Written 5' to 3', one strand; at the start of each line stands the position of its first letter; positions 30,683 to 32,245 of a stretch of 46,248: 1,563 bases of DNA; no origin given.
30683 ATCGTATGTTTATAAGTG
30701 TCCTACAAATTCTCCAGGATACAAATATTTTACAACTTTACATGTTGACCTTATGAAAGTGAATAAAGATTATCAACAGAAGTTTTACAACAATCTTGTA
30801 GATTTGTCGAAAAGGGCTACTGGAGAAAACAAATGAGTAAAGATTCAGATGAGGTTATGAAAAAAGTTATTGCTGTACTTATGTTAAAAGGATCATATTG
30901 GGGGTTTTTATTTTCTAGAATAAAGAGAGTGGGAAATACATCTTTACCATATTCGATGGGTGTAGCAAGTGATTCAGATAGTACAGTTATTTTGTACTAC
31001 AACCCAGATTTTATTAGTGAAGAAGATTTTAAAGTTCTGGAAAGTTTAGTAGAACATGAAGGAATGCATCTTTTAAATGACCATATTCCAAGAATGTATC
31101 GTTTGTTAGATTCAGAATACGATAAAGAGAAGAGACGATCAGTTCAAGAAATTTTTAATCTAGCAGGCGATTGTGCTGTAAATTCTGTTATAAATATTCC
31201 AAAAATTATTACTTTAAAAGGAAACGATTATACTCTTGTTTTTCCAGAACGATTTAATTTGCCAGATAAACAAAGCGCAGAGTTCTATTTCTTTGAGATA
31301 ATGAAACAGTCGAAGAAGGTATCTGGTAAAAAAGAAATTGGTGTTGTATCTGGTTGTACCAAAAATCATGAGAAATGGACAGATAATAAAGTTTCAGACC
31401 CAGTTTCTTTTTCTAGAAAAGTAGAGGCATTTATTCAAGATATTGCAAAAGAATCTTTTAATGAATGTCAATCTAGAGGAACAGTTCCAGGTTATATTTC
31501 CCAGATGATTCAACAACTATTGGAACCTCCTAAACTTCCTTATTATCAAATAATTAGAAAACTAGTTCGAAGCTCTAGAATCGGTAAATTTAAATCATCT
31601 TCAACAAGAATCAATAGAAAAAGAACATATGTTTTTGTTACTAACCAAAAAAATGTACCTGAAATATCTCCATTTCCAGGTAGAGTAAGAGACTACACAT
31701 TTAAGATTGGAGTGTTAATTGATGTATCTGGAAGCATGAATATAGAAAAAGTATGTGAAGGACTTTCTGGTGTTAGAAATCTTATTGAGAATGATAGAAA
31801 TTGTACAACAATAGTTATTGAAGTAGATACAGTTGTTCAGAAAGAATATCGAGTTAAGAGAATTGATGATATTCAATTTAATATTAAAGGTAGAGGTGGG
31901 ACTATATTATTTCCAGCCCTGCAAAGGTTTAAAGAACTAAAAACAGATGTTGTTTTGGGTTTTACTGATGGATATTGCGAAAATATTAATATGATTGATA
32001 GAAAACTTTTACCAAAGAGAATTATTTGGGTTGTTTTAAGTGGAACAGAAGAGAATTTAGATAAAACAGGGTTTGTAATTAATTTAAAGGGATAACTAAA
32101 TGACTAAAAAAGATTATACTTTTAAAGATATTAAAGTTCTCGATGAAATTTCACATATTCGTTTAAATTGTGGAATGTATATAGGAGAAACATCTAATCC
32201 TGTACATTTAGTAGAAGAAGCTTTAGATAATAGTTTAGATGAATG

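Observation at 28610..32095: MoxR-like AAA+ ATPase coupled to a metallopeptidase-like/von Willebrand A protein inside a phage replication region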

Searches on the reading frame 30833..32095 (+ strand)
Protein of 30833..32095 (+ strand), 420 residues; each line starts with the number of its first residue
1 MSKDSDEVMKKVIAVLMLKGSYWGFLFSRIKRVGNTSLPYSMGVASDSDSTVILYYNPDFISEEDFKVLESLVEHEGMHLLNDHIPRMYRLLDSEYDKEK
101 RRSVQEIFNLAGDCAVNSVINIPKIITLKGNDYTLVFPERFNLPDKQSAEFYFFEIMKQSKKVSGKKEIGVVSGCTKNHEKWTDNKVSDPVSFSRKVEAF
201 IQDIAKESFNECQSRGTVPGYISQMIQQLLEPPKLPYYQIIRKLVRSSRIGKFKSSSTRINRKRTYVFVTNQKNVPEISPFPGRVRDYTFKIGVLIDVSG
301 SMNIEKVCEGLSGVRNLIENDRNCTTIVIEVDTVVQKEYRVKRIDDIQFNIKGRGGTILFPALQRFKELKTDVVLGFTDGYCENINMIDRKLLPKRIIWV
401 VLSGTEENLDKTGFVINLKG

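Call 3: search_protein_families(library=pfam, proteins=[window:30833-32095:+], max_evalue=0.1)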
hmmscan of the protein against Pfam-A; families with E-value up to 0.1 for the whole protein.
window:30833-32095:+ (420 aa): 2 families
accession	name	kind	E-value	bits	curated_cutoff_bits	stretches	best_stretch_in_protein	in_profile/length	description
PF13203.12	DUF2201_N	-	5.7e-11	43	23.2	1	11-251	8-242/271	Putative metallopeptidase domain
PF09967.15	DUF2201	-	7.3e-08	33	26.4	1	294-403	3-108/123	VWA-like domain (DUF2201)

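Call 4: search_protein_families(library=phrogs, proteins=[window:30833-32095:+], max_evalue=0.01)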
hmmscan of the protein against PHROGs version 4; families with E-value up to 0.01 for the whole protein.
window:30833-32095:+ (420 aa): 3 families
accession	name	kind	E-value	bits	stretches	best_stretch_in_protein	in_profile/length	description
phrog_1314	-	DNA, RNA and nucleotide metabolism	1.6e-47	163.5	1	2-406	8-379/394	HNH endonuclease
phrog_30358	-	unknown function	0.00033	21.7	1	212-404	9-186/204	-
phrog_7371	-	unknown function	0.0032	18.1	1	290-365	7-87/204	-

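Call 7: search_dna_similar(query=window:30833-32095:+, collection=phages, mode=protein, max_rows=30)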
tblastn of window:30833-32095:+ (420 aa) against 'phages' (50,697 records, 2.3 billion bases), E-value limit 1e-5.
Records with a match: 117; places in all: 117; records where one place covers at least 80% of the query: 95.
Best place of each record, by identity: <60% 117.
By first word of the organism name: Pseudomonas 81; Bacillus 8; Vibrio 7; Alteromonas 6; Acinetobacter 6; Pseudoalteromonas 2; Alcaligenes 2; Photobacterium 2; Erwinia 1; Moorella 1; and 1 more.
By host as written in the record: Pseudomonas aeruginosa 32; Pseudomonas aeruginosa PAO1 16; Pseudomonas aeruginosa ATCC 27853 9; - 7; Alteromonas macleodii str. 'Balearic Sea AD45' 5; Bacillus subtilis 4; Pseudomonas sp. 4; Pseudomonas aeruginosa ATCC27853 3; and 28 more.
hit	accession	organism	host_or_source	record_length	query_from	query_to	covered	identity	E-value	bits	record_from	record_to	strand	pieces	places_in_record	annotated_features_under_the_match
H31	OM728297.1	Bacillus phage vB_BsuM-Goe21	Bacillus subtilis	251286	22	406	92%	27.0%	1e-21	103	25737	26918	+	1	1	hypothetical protein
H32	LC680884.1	Bacillus phage PBS1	Bacillus subtilis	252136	22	405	91%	26.8%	2e-21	103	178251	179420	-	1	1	hypothetical protein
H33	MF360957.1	Bacillus phage PBS1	Bacillus subtilis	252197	22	405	91%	26.8%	2e-21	103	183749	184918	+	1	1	214: hypothetical protein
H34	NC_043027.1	Bacillus phage PBS1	Bacillus subtilis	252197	22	405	91%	26.8%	2e-21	103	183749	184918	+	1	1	214: HNH endonuclease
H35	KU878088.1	Bacillus phage AR9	Bacillus subtilis subsp. subtilis 168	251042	22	406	92%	26.6%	2e-21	103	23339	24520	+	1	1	zincin-like protease fused to vWA domain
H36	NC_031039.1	Bacillus phage AR9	Bacillus subtilis subsp. subtilis 168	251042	22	406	92%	26.6%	2e-21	103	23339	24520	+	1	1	HNH endonuclease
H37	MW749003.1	Bacillus phage vB_BspM_Internexus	Bacillus sp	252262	22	404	91%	26.6%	1e-21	103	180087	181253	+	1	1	putative zincin-like protease fused to vWA domain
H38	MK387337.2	Vibrio phage Va1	Vibrio alginolyticus NBRC 15630 = ATCC ...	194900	24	401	90%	25.3%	3e-23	108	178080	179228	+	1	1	hypothetical protein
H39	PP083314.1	Vibrio phage VB_VaC_SRILMA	Vibrio alginolyticus CECT 521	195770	24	401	90%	25.3%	3e-23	108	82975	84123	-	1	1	HNH endonuclease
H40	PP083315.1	Vibrio phage VB_VaC_TDDLMA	Vibrio alginolyticus CECT 521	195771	24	401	90%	25.3%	3e-23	108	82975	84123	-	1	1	HNH endonuclease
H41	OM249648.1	Vibrio phage phiKT1024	Vibrio sp.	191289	24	401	90%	25.1%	1e-22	106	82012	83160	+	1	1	putative metal-dependent peptidase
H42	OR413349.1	Vibrio phage pv27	Vibrio parahaemolyticus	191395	24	401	90%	25.1%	1e-22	106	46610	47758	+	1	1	HNH endonuclease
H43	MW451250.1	Vibrio phage phiTY18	Vibrio parahaemolyticus TY18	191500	24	401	90%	25.1%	1e-22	106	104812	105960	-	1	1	record has no annotation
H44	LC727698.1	Pseudomonas phage sp. 30-3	Pseudomonas aeruginosa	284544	16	372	85%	24.4%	3e-10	69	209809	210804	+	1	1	hydrolase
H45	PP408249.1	Pseudomonas phage vB_Pa-PAC2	Pseudomonas aeruginosa PAO1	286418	16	372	85%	24.4%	3e-10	69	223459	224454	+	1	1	Zn-dependent hydrolase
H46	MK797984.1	Pseudomonas phage vB_PaeM_PA5oct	-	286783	16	372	85%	24.4%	3e-10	69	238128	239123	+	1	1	hypothetical protein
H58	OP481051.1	Alteromonas phage vB_AemP_PT15-A5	Alteromonas mediterranea PT15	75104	54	401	83%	24.3%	5e-10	68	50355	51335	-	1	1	metallopeptidase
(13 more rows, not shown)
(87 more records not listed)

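Call 10: search_protein_families(library=ncbifam, proteins=[window:30833-32095:+], max_evalue=0.1)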
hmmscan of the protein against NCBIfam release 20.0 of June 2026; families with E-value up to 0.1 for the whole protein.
window:30833-32095:+ (420 aa): 0 families

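Call 11: search_protein_families(library=padloc, proteins=[window:30833-32095:+], max_evalue=0.1)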
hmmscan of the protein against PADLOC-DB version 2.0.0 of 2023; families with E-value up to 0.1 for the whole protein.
window:30833-32095:+ (420 aa): 0 families

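Call 13: search_solved_structures(query=window:30833-32095:+, max_evalue=1, show_alignments=2)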
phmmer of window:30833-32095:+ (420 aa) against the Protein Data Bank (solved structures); distinct sequences matched with E-value up to 1: 0.

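Call 16: find_homologous_proteins(query=window:30833-32095:+, max_evalue=0.001)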
Query window:30833-32095:+ (420 aa): 479 proteins with E <= 0.001 among 3926 candidates; the best 120 are listed.
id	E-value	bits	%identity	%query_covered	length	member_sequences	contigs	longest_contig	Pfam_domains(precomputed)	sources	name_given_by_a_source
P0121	8.6e-279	942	100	100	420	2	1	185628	PF13203.13,PF09967.16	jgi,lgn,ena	-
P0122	6.9e-239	811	85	100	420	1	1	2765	PF13203.13,PF09967.16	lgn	-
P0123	8.5e-184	629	69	61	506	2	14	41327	PF13203.13,PF09967.16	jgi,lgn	jgi:predicted metal-dependent peptidase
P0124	3.9e-178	611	62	99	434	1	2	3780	PF13203.13,PF09967.16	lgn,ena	-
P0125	3.8e-175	601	71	60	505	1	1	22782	PF13203.13,PF09967.16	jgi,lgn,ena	-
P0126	4.5e-141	489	52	100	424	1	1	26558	PF13203.13,PF09967.16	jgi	-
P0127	1.9e-138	480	51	100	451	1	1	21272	PF13203.13,PF09967.16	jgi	jgi:predicted metal-dependent peptidase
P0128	2.0e-137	477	51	99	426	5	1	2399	PF13203.13,PF09967.16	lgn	-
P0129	4.9e-137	475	52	100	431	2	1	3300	PF13203.13,PF09967.16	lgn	-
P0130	7.0e-137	475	51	100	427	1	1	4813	PF13203.13,PF09967.16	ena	-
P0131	1.2e-136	474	51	100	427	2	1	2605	PF13203.13,PF09967.16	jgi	-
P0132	1.6e-133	464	49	99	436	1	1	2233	PF13203.13,PF09967.16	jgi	jgi:predicted metal-dependent peptidase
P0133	3.7e-133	463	49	99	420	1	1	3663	PF13203.13,PF09967.16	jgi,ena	-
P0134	1.2e-132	461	47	99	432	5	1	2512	PF13203.13,PF09967.16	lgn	-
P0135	3.6e-132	459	50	99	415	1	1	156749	PF13203.13,PF09967.16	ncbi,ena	-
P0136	6.1e-132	459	49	99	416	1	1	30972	PF13203.13,PF09967.16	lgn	-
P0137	9.6e-132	458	52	100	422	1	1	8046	PF13203.13,PF09967.16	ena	-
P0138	1.2e-131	458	51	99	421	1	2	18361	PF13203.13,PF09967.16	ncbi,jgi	-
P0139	2.7e-131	456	50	99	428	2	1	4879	PF13203.13,PF09967.16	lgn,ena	-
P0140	1.0e-130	455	48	99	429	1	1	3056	PF13203.13,PF09967.16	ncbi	-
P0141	1.7e-130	454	51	99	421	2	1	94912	PF13203.13,PF09967.16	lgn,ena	-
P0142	2.4e-130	453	50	98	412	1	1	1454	PF13203.13,PF09967.16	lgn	-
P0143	3.3e-130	453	51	99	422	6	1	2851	PF13203.13,PF09967.16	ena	-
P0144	6.5e-130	452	69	62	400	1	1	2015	PF09967.16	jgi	jgi:hypothetical protein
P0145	1.0e-129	451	50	99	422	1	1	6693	PF13203.13,PF09967.16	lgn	-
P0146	1.7e-129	451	51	98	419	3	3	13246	PF13203.13,PF09967.16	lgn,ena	-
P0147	2.2e-129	450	48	99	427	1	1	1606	PF13203.13,PF09967.16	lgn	-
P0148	2.5e-129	450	50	99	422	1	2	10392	PF13203.13,PF09967.16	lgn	-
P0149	7.1e-129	448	50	99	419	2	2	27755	PF13203.13,PF09967.16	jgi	-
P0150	8.4e-129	448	49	99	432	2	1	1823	PF13203.13,PF09967.16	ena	-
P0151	8.7e-129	448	47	99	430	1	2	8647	PF13203.13,PF09967.16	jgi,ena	-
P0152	1.0e-128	448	50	99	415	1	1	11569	PF13203.13,PF09967.16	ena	-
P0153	2.0e-128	447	48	100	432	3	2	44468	PF13203.13,PF09967.16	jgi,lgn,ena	-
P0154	2.7e-128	447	49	99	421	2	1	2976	PF13203.13,PF09967.16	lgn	-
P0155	3.2e-128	446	48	99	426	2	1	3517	PF13203.13,PF09967.16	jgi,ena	-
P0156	3.9e-128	446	49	99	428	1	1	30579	PF13203.13,PF09967.16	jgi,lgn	-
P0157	4.3e-128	446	50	98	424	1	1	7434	PF13203.13,PF09967.16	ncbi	-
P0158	5.7e-128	446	47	100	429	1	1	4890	PF13203.13,PF09967.16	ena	-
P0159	1.2e-127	444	47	99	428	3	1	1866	PF13203.13,PF09967.16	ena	-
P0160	1.4e-127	444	47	99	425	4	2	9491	PF13203.13,PF09967.16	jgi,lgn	jgi:predicted metal-dependent peptidase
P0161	1.4e-127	444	68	58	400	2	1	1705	PF09967.16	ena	-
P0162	1.6e-127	444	48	99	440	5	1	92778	PF13203.13,PF09967.16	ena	-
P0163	2.1e-127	444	50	99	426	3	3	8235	PF13203.13,PF09967.16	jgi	-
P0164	2.2e-127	444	50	99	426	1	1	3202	PF13203.13,PF09967.16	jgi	-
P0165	2.5e-127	443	48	99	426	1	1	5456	PF09967.16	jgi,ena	-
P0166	4.5e-127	443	48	99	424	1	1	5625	PF13203.13,PF09967.16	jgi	-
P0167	7.7e-127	442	50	99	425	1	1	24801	PF13203.13,PF09967.16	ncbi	-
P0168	8.5e-127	442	59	58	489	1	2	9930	PF13519.13,PF13203.13,PF09967.16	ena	-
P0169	8.6e-127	442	50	99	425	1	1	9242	PF13203.13,PF09967.16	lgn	-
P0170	1.1e-126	441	48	99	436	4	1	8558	PF13203.13,PF09967.16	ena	-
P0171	1.2e-126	441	48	99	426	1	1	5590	PF13203.13,PF09967.16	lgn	-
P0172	1.3e-126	441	48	99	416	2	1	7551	PF13203.13,PF09967.16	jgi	jgi:predicted metal-dependent peptidase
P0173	1.4e-126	441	48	99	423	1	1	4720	PF13203.13,PF09967.16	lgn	-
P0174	1.4e-126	441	49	99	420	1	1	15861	PF13203.13,PF09967.16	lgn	-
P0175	1.5e-126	441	48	99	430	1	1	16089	PF13203.13,PF09967.16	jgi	-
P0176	1.9e-126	440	49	99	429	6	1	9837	PF13203.13,PF09967.16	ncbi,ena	-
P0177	2.0e-126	440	46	99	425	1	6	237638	PF13203.13,PF09967.16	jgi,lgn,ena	-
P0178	2.2e-126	440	46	99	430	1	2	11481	PF13203.13,PF09967.16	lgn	-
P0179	2.7e-126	440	49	99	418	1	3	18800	PF13203.13,PF09967.16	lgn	-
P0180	2.7e-126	440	49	99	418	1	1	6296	PF13203.13,PF09967.16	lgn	-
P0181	3.6e-126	440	48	99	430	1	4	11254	PF13203.13,PF09967.16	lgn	-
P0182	4.1e-126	439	49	99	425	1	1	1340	PF13203.13,PF09967.16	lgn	-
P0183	4.2e-126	439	48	100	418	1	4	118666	PF13203.13,PF09967.16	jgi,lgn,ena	-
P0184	4.9e-126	439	50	99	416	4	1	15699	PF13203.13,PF09967.16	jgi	-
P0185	5.4e-126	439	48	99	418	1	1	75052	PF13203.13,PF09967.16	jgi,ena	-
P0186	5.7e-126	439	48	99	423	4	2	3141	PF13203.13,PF09967.16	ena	-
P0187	5.8e-126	439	50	99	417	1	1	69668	PF13203.13,PF09967.16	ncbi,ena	-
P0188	6.2e-126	439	48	99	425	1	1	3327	PF13203.13,PF09967.16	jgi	-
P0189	6.6e-126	439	48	99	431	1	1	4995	PF13203.13,PF09967.16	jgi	-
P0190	7.7e-126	438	49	98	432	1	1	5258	PF13203.13,PF09967.16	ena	-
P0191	7.8e-126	438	50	99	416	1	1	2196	PF13203.13,PF09967.16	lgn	-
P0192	8.2e-126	438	48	99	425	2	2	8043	PF13203.13,PF09967.16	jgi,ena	-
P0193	8.3e-126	438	48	99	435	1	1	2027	PF13203.13,PF09967.16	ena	-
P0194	1.2e-125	438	48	100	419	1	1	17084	PF13203.13,PF09967.16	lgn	-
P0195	1.3e-125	438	50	99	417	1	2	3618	PF13203.13,PF09967.16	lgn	-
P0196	1.4e-125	438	49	100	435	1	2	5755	PF13203.13,PF09967.16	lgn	-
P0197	1.9e-125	437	49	99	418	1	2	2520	PF13203.13,PF09967.16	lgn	-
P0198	2.1e-125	437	49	99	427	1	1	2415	PF13203.13,PF09967.16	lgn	-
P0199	2.2e-125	437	47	99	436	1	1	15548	PF13203.13,PF09967.16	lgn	-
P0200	2.5e-125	437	48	100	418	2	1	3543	PF13203.13,PF09967.16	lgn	-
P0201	4.0e-125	436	47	99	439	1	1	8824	PF13203.13,PF09967.16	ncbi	-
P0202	4.1e-125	436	59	58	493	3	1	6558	PF13519.13,PF13203.13,PF09967.16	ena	-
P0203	4.4e-125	436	50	98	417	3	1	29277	PF13203.13,PF09967.16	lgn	-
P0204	4.7e-125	436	49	99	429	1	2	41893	PF13203.13,PF09967.16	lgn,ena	-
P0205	5.5e-125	436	46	99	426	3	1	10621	PF13203.13,PF09967.16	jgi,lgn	jgi:predicted metal-dependent peptidase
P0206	5.6e-125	436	46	99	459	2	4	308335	PF13203.13,PF09967.16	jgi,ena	-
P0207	5.8e-125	436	47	99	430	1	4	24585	PF13203.13,PF09967.16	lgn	-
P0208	1.1e-124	435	44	98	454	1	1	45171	PF13203.13,PF09967.16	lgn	-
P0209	1.1e-124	435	54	58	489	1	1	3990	PF13203.13,PF09967.16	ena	-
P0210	1.2e-124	435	49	99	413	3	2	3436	PF13203.13,PF09967.16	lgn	-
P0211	1.4e-124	434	48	100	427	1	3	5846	PF13203.13,PF09967.16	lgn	-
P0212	1.4e-124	434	48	99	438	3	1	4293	PF09967.16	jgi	jgi:predicted metal-dependent peptidase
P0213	1.6e-124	434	48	99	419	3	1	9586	PF13203.13,PF09967.16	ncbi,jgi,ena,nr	ncbi:MAG: hypothetical protein DRN27_05590 [Thermoplasmata archaeon]|nr:MAG: hypothetical protein DR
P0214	1.6e-124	434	47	99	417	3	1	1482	PF13203.13,PF09967.16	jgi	-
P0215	1.8e-124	434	46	99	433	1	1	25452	PF13203.13,PF09967.16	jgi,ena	-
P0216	1.9e-124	434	49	98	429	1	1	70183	PF13203.13,PF09967.16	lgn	-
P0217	2.2e-124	434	48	100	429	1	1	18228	PF13203.13,PF09967.16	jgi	-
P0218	2.2e-124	434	49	99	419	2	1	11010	PF13203.13,PF09967.16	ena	-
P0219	2.4e-124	434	47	98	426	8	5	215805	PF13203.13,PF09967.16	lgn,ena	-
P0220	2.5e-124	434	58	58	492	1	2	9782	PF13519.13,PF13203.13,PF09967.16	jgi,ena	-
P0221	2.5e-124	434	48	99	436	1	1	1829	PF13203.13,PF09967.16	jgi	-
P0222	3.8e-124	433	49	100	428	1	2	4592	PF09967.16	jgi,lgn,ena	jgi:predicted metal-dependent peptidase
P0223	4.7e-124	433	57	58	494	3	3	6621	PF13519.13,PF13203.13,PF09967.16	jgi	-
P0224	5.0e-124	433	48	99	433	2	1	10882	PF13203.13,PF09967.16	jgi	-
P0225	5.7e-124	432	49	99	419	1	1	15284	PF13203.13,PF09967.16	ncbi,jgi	ncbi:MAG: VWA-like domain-containing protein [Candidatus Heimdallarchaeaceae archaeon]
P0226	6.6e-124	432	49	100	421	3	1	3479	PF13203.13,PF09967.16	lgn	-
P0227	8.2e-124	432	48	99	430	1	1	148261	PF13203.13,PF09967.16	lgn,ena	-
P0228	8.5e-124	432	46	99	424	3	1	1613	PF13203.13,PF09967.16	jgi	-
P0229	9.0e-124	432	48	99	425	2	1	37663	PF13203.13,PF09967.16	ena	-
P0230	9.3e-124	432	48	98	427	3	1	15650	PF13203.13,PF09967.16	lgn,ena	-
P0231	1.2e-123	431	48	99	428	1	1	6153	PF13203.13,PF09967.16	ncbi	-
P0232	1.3e-123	431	48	100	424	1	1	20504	PF13203.13,PF09967.16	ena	-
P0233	1.4e-123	431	48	98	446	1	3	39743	PF13203.13,PF09967.16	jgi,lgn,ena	-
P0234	1.5e-123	431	47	99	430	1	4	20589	PF13203.13,PF09967.16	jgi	-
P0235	2.0e-123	431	48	99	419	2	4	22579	PF13203.13,PF09967.16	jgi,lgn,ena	-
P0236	2.2e-123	430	46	100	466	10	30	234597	PF13203.13,PF09967.16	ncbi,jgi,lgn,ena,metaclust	jgi:predicted metal-dependent peptidase|metaclust:\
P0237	2.7e-123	430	46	100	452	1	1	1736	PF13203.13,PF09967.16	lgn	-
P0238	2.8e-123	430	44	100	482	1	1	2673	PF13519.13,PF13203.13,PF09967.16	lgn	-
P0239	2.8e-123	430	48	100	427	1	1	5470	PF13203.13,PF09967.16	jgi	-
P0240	2.8e-123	430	48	99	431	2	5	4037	PF13203.13,PF09967.16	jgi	-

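Call 17: find_encoding_contigs(protein=P0121, flank=6000, max_places=3)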
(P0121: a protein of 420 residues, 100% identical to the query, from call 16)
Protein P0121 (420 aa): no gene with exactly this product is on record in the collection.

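Call 18: find_encoding_contigs(protein=P0206, flank=6000, max_places=3)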
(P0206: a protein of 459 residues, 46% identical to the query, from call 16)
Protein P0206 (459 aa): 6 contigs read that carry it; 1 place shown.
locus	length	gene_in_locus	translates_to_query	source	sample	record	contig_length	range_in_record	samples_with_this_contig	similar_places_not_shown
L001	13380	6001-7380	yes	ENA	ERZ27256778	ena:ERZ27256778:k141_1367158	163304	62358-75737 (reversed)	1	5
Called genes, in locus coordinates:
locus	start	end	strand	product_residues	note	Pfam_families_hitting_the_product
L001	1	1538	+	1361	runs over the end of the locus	PF04565:RNA_pol_Rpb2_3 (weak), PF00562:RNA_pol_Rpb2_6, PF04560:RNA_pol_Rpb2_7 (faint)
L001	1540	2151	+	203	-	-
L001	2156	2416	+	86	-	-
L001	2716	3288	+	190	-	-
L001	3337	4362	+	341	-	-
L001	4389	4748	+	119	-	-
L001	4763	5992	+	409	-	-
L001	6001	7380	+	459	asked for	PF13203:DUF2201_N, PF09967:DUF2201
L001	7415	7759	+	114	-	-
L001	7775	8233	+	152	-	PF08719:NADAR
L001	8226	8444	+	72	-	-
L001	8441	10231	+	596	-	PF02518:HATPase_c, PF00204:DNA_gyraseB, PF01751:Toprim, PF00986:DNA_gyraseB_C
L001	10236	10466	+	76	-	-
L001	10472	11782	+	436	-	PF00521:DNA_topoisoIV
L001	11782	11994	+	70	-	PF02604:PhdYeFM_antitox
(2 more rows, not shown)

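Call 19: find_encoding_contigs(protein=P0236, flank=6000, max_places=4)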
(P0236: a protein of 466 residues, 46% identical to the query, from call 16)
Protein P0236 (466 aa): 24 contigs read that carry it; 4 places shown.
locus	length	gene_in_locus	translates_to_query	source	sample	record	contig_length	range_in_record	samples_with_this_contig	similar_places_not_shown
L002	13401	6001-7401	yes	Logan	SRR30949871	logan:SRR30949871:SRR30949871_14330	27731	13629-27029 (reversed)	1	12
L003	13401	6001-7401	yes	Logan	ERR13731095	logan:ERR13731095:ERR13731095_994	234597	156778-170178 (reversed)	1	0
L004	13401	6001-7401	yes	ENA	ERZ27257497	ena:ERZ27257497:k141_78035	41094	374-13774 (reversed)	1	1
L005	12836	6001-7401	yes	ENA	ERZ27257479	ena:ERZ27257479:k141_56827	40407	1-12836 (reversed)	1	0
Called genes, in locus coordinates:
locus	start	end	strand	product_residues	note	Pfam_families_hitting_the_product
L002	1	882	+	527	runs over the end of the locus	?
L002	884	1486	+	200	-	-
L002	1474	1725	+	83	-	-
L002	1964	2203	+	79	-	-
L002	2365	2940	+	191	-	-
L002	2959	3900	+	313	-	-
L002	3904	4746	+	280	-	-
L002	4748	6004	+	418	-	-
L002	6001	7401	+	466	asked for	PF13203:DUF2201_N (weak), PF09967:DUF2201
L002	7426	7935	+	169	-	-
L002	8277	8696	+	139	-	-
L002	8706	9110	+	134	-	-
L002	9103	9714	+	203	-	-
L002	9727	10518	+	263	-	-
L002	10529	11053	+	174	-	-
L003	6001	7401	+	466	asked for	PF13203:DUF2201_N (weak), PF09967:DUF2201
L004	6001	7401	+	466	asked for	PF13203:DUF2201_N (weak), PF09967:DUF2201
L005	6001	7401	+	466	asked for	PF13203:DUF2201_N (weak), PF09967:DUF2201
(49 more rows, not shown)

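Call 23: search_solved_structures(query=A2, max_evalue=1, show_alignments=3)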
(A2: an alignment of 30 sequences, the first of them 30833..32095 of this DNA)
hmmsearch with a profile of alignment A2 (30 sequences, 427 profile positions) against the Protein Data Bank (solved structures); distinct sequences matched with E-value up to 1: 4.
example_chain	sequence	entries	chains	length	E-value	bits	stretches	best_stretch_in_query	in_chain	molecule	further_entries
4p4u_A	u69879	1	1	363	0.39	12.6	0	7-80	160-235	Interferon-induced GTP-binding protein Mx1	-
4p4s_B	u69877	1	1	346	0.44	12.4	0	7-80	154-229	Interferon-induced GTP-binding protein Mx1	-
4p4t_A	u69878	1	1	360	0.51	12.2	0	7-80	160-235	Interferon-induced GTP-binding protein Mx1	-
1tm3_I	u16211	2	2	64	0.91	11.4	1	321-353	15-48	chymotrypsin inhibitor 2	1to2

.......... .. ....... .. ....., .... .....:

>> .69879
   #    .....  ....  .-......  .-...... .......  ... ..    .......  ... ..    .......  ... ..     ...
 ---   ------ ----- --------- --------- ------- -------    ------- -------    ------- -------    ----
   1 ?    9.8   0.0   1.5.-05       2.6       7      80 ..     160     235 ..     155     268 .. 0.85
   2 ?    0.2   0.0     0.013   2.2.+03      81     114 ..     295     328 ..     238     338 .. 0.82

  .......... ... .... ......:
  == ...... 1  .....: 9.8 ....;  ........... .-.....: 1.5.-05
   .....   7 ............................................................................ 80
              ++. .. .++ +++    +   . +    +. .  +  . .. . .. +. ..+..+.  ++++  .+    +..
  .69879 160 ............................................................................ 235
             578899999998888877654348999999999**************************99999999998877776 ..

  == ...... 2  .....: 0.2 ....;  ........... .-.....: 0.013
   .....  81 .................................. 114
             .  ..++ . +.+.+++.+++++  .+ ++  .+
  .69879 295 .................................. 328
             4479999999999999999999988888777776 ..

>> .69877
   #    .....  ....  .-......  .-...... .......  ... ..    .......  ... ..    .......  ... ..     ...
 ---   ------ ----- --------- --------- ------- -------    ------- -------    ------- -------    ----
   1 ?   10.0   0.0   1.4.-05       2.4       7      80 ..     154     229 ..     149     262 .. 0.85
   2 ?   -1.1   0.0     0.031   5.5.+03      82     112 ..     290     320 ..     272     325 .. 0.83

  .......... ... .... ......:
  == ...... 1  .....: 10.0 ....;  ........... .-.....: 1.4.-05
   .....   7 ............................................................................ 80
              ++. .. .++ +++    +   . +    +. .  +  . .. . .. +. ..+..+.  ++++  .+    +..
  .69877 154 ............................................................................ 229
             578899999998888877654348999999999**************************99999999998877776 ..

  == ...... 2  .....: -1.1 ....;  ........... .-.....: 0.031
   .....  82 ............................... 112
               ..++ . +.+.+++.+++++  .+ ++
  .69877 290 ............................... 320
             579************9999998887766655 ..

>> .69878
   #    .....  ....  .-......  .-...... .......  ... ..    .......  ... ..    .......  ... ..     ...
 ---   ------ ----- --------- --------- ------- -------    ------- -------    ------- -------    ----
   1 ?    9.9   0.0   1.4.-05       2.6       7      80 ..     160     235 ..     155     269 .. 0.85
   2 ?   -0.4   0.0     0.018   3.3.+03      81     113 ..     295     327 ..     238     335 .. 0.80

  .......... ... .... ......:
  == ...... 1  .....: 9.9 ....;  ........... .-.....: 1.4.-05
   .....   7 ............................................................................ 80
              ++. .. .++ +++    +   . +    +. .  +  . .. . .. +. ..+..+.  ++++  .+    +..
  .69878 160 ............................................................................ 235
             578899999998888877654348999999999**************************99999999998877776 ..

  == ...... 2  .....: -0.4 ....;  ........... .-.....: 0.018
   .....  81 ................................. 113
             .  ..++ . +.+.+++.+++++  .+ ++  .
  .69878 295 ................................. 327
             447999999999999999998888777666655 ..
